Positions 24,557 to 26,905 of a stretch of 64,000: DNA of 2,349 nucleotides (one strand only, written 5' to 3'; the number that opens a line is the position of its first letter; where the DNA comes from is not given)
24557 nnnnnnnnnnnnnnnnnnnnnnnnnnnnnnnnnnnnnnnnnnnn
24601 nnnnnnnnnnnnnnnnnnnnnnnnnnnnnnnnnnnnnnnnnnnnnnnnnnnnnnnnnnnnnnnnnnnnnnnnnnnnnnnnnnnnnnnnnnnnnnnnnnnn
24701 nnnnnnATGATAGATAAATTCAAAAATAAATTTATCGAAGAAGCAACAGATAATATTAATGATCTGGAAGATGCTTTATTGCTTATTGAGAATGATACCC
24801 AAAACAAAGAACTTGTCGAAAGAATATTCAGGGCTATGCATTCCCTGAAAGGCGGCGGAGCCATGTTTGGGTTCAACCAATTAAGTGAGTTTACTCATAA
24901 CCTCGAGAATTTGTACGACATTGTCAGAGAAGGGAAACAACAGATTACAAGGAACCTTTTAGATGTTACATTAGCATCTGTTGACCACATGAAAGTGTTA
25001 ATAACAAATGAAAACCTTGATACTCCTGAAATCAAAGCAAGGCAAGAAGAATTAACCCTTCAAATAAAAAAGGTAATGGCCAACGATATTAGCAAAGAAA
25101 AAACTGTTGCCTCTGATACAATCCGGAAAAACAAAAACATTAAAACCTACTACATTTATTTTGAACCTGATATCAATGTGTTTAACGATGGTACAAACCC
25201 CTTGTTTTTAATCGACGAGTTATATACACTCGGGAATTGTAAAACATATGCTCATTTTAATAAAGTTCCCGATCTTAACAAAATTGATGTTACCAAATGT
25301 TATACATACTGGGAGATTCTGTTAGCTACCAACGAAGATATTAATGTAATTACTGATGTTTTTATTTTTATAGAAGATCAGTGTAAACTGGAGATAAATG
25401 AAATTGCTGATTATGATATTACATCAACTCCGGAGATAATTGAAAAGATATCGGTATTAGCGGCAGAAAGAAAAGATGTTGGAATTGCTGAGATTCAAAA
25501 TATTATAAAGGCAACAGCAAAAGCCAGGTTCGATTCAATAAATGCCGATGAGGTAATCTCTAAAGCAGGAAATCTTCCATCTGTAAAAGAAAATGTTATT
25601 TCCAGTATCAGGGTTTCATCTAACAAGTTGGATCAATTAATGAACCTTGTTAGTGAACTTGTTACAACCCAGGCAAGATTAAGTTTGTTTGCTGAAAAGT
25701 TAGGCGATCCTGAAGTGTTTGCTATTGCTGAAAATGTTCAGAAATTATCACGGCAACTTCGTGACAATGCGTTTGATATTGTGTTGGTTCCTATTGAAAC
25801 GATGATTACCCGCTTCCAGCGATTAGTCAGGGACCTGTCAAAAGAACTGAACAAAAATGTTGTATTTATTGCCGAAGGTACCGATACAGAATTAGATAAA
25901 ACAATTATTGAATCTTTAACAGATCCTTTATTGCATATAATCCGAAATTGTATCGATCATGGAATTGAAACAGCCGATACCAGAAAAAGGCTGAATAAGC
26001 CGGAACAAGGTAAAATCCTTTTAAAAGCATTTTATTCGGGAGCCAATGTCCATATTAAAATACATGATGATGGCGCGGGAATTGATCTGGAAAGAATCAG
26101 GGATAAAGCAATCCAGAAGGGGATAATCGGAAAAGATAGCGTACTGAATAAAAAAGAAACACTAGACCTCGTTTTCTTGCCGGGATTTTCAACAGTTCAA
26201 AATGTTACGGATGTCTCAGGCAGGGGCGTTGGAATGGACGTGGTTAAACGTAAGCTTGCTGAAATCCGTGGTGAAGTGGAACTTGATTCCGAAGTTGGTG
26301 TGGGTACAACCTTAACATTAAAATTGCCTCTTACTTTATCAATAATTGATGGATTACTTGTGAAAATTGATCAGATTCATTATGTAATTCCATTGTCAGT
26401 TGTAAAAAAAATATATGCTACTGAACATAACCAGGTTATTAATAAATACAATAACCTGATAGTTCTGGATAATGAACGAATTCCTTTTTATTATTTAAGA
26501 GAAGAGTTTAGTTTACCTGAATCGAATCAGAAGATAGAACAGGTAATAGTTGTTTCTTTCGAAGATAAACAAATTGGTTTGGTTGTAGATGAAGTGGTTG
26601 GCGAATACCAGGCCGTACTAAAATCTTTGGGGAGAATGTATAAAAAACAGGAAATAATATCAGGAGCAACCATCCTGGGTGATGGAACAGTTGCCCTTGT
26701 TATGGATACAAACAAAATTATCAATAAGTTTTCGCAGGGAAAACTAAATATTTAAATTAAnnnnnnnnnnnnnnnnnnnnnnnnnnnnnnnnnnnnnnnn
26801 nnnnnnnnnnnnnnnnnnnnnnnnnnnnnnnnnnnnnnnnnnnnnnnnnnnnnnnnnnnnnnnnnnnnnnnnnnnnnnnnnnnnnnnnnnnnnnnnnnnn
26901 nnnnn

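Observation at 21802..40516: Complete Che-type chemosensory cluster with non-canonical accessory proteins in a Bacteroidota-like background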

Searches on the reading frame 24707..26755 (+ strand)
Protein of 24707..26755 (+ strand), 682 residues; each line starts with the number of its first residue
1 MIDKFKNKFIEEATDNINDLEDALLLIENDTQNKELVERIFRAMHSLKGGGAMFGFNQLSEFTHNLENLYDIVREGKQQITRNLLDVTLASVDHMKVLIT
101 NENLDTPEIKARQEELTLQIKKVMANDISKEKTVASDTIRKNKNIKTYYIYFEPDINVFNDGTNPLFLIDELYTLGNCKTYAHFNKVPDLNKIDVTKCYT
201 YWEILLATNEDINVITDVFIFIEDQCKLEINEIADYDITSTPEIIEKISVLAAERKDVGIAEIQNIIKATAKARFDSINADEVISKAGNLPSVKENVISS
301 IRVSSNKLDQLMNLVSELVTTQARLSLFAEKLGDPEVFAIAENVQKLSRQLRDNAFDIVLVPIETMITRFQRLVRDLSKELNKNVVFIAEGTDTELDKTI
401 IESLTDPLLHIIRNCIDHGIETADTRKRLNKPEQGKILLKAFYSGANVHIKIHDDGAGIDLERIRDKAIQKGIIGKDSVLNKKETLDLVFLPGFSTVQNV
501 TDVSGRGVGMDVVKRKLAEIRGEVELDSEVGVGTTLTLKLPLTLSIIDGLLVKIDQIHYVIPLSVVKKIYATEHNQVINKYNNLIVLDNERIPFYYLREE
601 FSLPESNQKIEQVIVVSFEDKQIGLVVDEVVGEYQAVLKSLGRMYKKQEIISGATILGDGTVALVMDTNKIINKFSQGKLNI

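Call 3: search_protein_families(library=pfam, proteins=[window:24707-26755:+], max_evalue=0.01)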
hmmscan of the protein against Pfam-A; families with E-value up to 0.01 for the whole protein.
window:24707-26755:+ (682 aa): 4 families
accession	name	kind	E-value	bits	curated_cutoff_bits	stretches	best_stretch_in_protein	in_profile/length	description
PF01584.24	CheW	-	8.2e-22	77.8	23.5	1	549-674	2-136/138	CheW-like domain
PF01627.28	Hpt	-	1.2e-16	61.2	24.6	1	7-92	4-78/84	Hpt domain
PF02518.31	HATPase_c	-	1.6e-15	58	26.4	1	406-543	4-110/111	Histidine kinase-, DNA gyrase B-, and HSP90-like ATPase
PF02895.20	H-kinase_dim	-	1.2e-12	48.5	23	1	299-355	2-65/68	Signal transducing histidine kinase, homodimeric domain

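Call 8: find_homologous_proteins(query=window:24707-26755:+)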
Query window:24707-26755:+ (682 aa): 7225 proteins with E <= 0.001 among 8000 candidates; the best 120 are listed.
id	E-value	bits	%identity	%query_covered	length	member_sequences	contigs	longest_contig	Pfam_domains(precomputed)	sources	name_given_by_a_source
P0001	0.0e+0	1465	100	100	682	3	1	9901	PF02895.21,PF01584.25,PF02518.32,PF01627.29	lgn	-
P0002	0.0e+0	1182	80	100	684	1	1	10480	PF02895.21,PF01584.25,PF02518.32,PF01627.29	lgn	-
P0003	0.0e+0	1177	79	100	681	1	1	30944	PF02895.21,PF01584.25,PF02518.32,PF01627.29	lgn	-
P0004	0.0e+0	1171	78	100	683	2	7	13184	PF02895.21,PF01584.25,PF02518.32,PF01627.29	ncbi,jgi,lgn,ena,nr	ncbi:MAG TPA: chemotaxis protein CheA [Bacteroidales bacterium]|nr:chemotaxis protein CheA [Bacteroi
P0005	0.0e+0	1148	77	100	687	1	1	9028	PF02895.21,PF01584.25,PF02518.32,PF01627.29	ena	-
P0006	0.0e+0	1147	78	100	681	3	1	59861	PF02895.21,PF01584.25,PF02518.32,PF01627.29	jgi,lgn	jgi:two-component system chemotaxis sensor kinase CheA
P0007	0.0e+0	1144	76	100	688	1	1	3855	PF02895.21,PF01584.25,PF02518.32,PF01627.29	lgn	-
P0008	0.0e+0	1143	77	100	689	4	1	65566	PF02895.21,PF01584.25,PF02518.32,PF01627.29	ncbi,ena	-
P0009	0.0e+0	1138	77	100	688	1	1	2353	PF02895.21,PF01584.25,PF02518.32,PF01627.29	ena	-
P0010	0.0e+0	1131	76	100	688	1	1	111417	PF02895.21,PF01584.25,PF02518.32,PF01627.29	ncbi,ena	-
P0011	0.0e+0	1122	76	100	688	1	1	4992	PF02895.21,PF01584.25,PF02518.32,PF01627.29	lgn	-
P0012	0.0e+0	1120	75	100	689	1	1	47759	PF02895.21,PF01584.25,PF02518.32,PF01627.29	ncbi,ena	-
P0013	0.0e+0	1119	76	100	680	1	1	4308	PF02895.21,PF01584.25,PF02518.32,PF01627.29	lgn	-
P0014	0.0e+0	1117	75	100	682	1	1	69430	PF02895.21,PF01584.25,PF02518.32,PF01627.29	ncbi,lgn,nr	ncbi:MAG: chemotaxis protein CheA [Bacteroidales bacterium]|nr:chemotaxis protein CheA [Bacteroidale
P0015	0.0e+0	1114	74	100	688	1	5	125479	PF02895.21,PF01584.25,PF02518.32,PF01627.29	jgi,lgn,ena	-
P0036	0.0e+0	1078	72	100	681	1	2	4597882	PF02895.21,PF01584.25,PF02518.32,PF01627.29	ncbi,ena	-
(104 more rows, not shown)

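Call 10: find_related_loci(query=window:24707-26755:+, collection=genome_contigs, flank=10000)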
Query window:24707-26755:+ (682 aa) in genome_contigs; peptide patterns used: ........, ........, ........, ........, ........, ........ (x = any residue, [..] = any of these).
599 stretches matched a pattern (row limit reached: there are more); 580 encode a relative of the query (tblastn E <= 1e-3); the best 80 are kept; 80 distinct loci.
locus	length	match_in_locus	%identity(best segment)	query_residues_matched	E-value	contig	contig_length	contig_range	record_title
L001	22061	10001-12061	77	1-682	0e+0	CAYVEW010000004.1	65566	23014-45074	MAG TPA_asm: uncultured Bacteroidales bacterium isolate binchicken_co42_308 genome assembly, contig: NODE_263_length_655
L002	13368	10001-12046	74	1-681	0e+0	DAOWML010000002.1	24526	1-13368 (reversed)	MAG TPA_asm: Bacteroidales bacterium isolate CSMAG_3001 CSMAG_3001_k141_428099_length_24526_cov_23.0105, whole genome sh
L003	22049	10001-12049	72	1-682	0e+0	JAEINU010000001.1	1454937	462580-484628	MAG: Bacteroidales bacterium isolate MAG12 NODE_1_length_1454937_cov_60.563615, whole genome shotgun sequence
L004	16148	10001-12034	71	1-677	0e+0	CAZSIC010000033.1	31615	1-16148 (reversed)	MAG TPA_asm: uncultured Bacteroidales bacterium isolate SRP141376_co4_236 genome assembly, contig: NODE_2559_length_3161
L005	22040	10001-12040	67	2-680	0e+0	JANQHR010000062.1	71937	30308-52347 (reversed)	MAG: Bacteroidales bacterium isolate PL24a_bin.19 k99_6243717, whole genome shotgun sequence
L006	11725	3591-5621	62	1-679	0e+0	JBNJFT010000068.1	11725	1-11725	MAG: Bacteroidota bacterium isolate Y22_60dBSe2.bin.25 NODE_6964_length_11725_cov_26.291760, whole genome shotgun sequen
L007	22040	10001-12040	62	1-677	0e+0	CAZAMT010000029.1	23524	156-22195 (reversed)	MAG TPA_asm: uncultured Bacteroidales bacterium isolate binchicken_co8_368 genome assembly, contig: NODE_3252_length_235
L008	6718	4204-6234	62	1-679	0e+0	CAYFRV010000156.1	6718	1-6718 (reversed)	MAG TPA_asm: uncultured Bacteroidales bacterium isolate ERP107533_co1_77 genome assembly, contig: NODE_14002_length_6718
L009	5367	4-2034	60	8-676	0e+0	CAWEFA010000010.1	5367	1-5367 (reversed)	MAG: uncultured Bacteroidetes bacterium isolate MFD01188.bin.2.120 genome assembly, contig: contig_111369, whole genome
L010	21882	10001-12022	58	1-676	0e+0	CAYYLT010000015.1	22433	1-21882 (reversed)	MAG TPA_asm: uncultured Bacteroidales bacterium isolate binchicken_co8_376 genome assembly, contig: NODE_3576_length_224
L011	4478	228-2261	61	1-679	0e+0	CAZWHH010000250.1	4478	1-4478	MAG TPA_asm: uncultured Bacteroidales bacterium isolate binchicken_co13_31 genome assembly, contig: NODE_34089_length_44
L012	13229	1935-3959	58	1-679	0e+0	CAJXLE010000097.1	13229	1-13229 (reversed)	MAG TPA_asm: uncultured Bacteroidetes bacterium isolate SRR6193124_bin.34_MetaBAT_v2.12.1_MAG genome assembly, contig: N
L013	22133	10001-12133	56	1-682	0e+0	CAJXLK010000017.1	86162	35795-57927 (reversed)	MAG TPA_asm: uncultured Bacteroidetes bacterium isolate SRR6193124_bin.32_MetaBAT_v2.12.1_MAG genome assembly, contig: N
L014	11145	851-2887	55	1-682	0e+0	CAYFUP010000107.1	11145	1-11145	MAG TPA_asm: uncultured Bacteroidales bacterium isolate ERP107533_co1_163 genome assembly, contig: NODE_5893_length_1114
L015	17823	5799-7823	64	2-677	0e+0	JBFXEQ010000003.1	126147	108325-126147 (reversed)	MAG: Bacteroidales bacterium isolate CA_2019_TPIn_12 NODE_513_length_126147_cov_7.340771_TPIn, whole genome shotgun sequ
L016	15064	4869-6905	52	1-677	0e+0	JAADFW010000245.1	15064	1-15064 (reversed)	MAG: Chlorobiota bacterium isolate M_MaxBin.088 contig-127_6194, whole genome shotgun sequence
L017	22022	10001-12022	51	1-674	0e+0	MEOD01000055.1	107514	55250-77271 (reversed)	MAG: Bacteroidetes bacterium GWF2_29_10 gwf2_scaffold_300, whole genome shotgun sequence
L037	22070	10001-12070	40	1-673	1e-172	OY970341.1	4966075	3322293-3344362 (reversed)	MAG: uncultured delta proteobacterium isolate MFD01231.bin.c.2 genome assembly, chromosome: 1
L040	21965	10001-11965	43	1-672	1e-170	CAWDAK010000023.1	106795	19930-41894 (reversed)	MAG: uncultured Ignavibacteria bacterium isolate MFD01721.bin.2.18 genome assembly, contig: contig_5525, whole genome sh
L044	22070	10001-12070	42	1-672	4e-169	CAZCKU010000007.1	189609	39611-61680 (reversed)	MAG TPA_asm: uncultured Thermodesulfovibrio sp. isolate binchicken_co269_38 genome assembly, contig: NODE_66_length_1896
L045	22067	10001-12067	42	2-672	8e-169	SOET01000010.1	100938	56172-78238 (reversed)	MAG: Candidatus Kuenenia hertensis isolate YC6 NODE_549_length_100938_cov_273.723313, whole genome shotgun sequence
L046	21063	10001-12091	41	1-673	8e-169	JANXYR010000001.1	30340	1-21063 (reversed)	MAG: Geobacteraceae bacterium isolate GL140_3_metabat_67 GL140_3_k141_1484108, whole genome shotgun sequence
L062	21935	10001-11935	43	29-682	2e-163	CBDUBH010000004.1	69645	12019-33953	MAG TPA_asm: uncultured Melioribacteraceae bacterium isolate ERR2431955_binner123_Refined_67 genome assembly, contig: ER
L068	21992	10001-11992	41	33-672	7e-162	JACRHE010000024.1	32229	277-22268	MAG: Nitrospirae bacterium isolate NC_groundwater_1769_Pr3_B-0.1um_50_9 SR-2_scaffold_141_425852, whole genome shotgun s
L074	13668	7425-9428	43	1-677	1e-159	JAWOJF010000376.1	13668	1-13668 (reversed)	MAG: Ignavibacteriaceae bacterium isolate CWP6-1.bin.76 k191_1445929, whole genome shotgun sequence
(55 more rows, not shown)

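Call 53: search_dna_similar(query=window:24707-26755:+, collection=plasmids, mode=protein, max_rows=25)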
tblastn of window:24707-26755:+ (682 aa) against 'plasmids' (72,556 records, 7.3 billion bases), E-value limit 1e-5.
Records with a match: 598; places in all: 644; records where one place covers at least 80% of the query: 140.
Best place of each record, by identity: <60% 598.
By first word of the organism name: Ralstonia 136; Pseudomonas 135; Sinorhizobium 76; Phaeobacter 59; Azospirillum 23; Leisingera 17; Deinococcus 12; Burkholderia 9; Methylobacterium 7; Shinella 7; and 61 more.
By predicted mobility (MOB-suite, as given by PLSDB): non-mobilizable 365; mobilizable 130; conjugative 103.
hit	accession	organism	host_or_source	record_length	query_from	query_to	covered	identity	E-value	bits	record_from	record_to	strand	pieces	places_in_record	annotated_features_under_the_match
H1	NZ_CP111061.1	Chondrinema litorale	Seaweed,red alga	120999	1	677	99%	47.1%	0e+0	616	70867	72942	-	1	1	chemotaxis protein CheA | response regulator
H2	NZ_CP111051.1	Chondrinema litorale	Seaweed,red alga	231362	1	677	99%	38.7%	2e-138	455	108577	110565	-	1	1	chemotaxis protein CheA | response regulator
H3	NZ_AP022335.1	Methylosinus sp. C49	-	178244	27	673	95%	39.7%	5e-134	442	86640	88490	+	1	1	chemotaxis protein CheA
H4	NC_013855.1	Azospirillum sp. B510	-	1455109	9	672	97%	37.9%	1e-129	430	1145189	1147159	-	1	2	record has no annotation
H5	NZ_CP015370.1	Methylobacterium phyllosphaerae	cell culture,leaf tissues of rice in ...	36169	9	672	97%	37.4%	7e-109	422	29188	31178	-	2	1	none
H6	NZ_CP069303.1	Shinella sp. PSBB067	monoisolate,Minnesota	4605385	9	672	97%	36.6%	1e-128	427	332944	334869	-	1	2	none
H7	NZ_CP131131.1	Shinella zoogloeoides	isolate,Activated charcoal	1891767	9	672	97%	36.5%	2e-127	423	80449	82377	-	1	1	none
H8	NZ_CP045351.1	Vibrio aquimaris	pure culture,Non-filtered water from ...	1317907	2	675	99%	35.7%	2e-112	380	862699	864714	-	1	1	none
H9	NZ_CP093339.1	Shinella sp. H4-D48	whole organism,grassland soil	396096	9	672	97%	36.2%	3e-125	417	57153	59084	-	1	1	chemotaxis protein CheA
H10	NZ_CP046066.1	Vibrio sp. THAF191d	pure culture,Surface of a polyethylene ...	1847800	2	675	99%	35.5%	8e-110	372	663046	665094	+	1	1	none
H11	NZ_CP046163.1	Vibrio sp. THAF191c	pure culture,Surface of a polyethylene ...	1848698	2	675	99%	35.5%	8e-110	372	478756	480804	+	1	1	none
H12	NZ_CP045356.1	Vibrio sp. THAF64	pure culture,Surface of a sandy ...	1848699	2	675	99%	35.5%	8e-110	372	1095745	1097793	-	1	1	none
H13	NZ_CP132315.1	Shinella oryzae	Homo sapiens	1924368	9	672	97%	35.9%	1e-125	418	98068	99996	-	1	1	none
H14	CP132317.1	Shinella sumterensis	Homo sapiens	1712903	9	672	97%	35.9%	1e-125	418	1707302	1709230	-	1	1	chemotaxis protein CheA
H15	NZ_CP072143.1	Rhizobium sp. L51/94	Blueberry,cell culture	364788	12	677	98%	35.8%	2e-120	403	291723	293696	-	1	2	chemotaxis protein CheA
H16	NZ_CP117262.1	Rhizobium tumorigenes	Rubus sp.,pure bacterial culture,Aerial ...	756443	12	677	98%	35.8%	1e-119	401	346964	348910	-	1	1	chemotaxis protein CheA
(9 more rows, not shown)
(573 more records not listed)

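Call 55: get_annotated_region(hit=H1, flank=14000)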
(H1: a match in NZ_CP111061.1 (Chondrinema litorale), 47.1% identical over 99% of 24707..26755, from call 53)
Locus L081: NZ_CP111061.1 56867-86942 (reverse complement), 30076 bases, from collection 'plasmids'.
description: Chondrinema litorale strain WSW3-B12 plasmid unnamed19, complete sequence
organism: Chondrinema litorale (NCBI taxid 2994555)
taxonomy: Bacteria; Bacteroidota; Cytophagia; Cytophagales; Flammeovirgaceae; Chondrinema; Chondrinema litorale
host: -; source: Seaweed,red alga; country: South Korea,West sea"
typing (MOB-suite, as given by PLSDB): non-mobilizable
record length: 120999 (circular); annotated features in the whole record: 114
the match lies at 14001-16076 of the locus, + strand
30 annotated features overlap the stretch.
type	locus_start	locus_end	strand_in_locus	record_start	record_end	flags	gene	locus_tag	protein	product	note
CDS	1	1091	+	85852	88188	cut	-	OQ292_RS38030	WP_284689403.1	TonB-dependent receptor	-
CDS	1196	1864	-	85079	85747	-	-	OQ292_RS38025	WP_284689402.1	SCO family protein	-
CDS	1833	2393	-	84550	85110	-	-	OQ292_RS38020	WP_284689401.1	toxin-antitoxin system YwqK family antitoxin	-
CDS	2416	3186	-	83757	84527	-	-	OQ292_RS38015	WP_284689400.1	YHYH protein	-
CDS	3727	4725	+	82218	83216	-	-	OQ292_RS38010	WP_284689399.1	kelch repeat-containing protein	-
CDS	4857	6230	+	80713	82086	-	-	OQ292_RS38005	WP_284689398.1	DUF4270 family protein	-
CDS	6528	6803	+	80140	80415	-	-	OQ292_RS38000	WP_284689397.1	hypothetical protein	-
CDS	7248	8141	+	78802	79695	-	-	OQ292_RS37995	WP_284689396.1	S8 family serine peptidase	GO:0006508 - proteolysis [Evidence IEA]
CDS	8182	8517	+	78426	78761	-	-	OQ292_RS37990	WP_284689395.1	hypothetical protein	-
CDS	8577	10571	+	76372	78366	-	-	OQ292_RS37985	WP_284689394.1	tetratricopeptide repeat-containing sensor histidine kinase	-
CDS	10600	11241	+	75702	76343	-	-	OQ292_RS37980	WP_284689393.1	response regulator transcription factor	GO:0000160 - phosphorelay signal transduction system [Evidence IEA]; GO:0006355 - regulation of DNA-templated ...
CDS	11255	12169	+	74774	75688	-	-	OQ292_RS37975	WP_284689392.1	AraC family transcriptional regulator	-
CDS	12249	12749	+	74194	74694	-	-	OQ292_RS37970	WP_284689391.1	SRPBCC domain-containing protein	-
CDS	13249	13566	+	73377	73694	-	-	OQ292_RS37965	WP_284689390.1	hypothetical protein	-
CDS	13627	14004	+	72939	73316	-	-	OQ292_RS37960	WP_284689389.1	response regulator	GO:0000160 - phosphorelay signal transduction system [Evidence IEA]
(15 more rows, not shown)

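Call 56: find_encoding_contigs(protein=P0036, flank=10000, max_places=3)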
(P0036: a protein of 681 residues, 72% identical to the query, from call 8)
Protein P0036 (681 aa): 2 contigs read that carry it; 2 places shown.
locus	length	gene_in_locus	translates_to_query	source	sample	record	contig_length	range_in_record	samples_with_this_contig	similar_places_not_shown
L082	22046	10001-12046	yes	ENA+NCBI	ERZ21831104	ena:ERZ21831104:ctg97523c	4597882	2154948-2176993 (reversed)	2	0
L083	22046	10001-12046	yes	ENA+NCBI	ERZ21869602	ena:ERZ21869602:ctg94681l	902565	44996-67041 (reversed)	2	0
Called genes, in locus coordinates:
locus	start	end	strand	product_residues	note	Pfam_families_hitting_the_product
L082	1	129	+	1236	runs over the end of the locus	PF13510:Fer2_4, PF14691:Fer4_20, PF07992:Pyr_redox_2, PF13450:NAD_binding_8, PF12838:Fer4_7 (weak), PF14697:Fer4_21 (weak), PF22117:Fer4_Nqo3, PF00384:Molybdopterin, +3 more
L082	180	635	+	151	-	PF22277:EncFtn-like (faint), PF02915:Rubrerythrin, PF13668:Ferritin_2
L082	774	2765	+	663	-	PF01476:LysM, PF01094:ANF_receptor, PF13458:Peripla_BP_6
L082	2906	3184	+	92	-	-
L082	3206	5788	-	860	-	PF17900:Peptidase_M1_N, PF01433:Peptidase_M1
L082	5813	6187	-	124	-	PF00072:Response_reg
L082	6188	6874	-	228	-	PF00027:cNMP_binding, PF13545:HTH_Crp_2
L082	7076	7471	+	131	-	PF00072:Response_reg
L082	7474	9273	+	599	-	-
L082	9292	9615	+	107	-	PF01740:STAS (weak), PF13466:STAS_2 (weak)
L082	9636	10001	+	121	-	PF00072:Response_reg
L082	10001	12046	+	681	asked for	PF01627:Hpt, PF02895:H-kinase_dim, PF02518:HATPase_c, PF01584:CheW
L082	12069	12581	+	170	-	PF01584:CheW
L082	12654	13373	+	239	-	-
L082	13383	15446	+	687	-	PF02743:dCache_1, PF22673:MCP-like_PDC_1, PF00672:HAMP, PF00015:MCPsignal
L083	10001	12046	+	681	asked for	PF01627:Hpt, PF02895:H-kinase_dim, PF02518:HATPase_c, PF01584:CheW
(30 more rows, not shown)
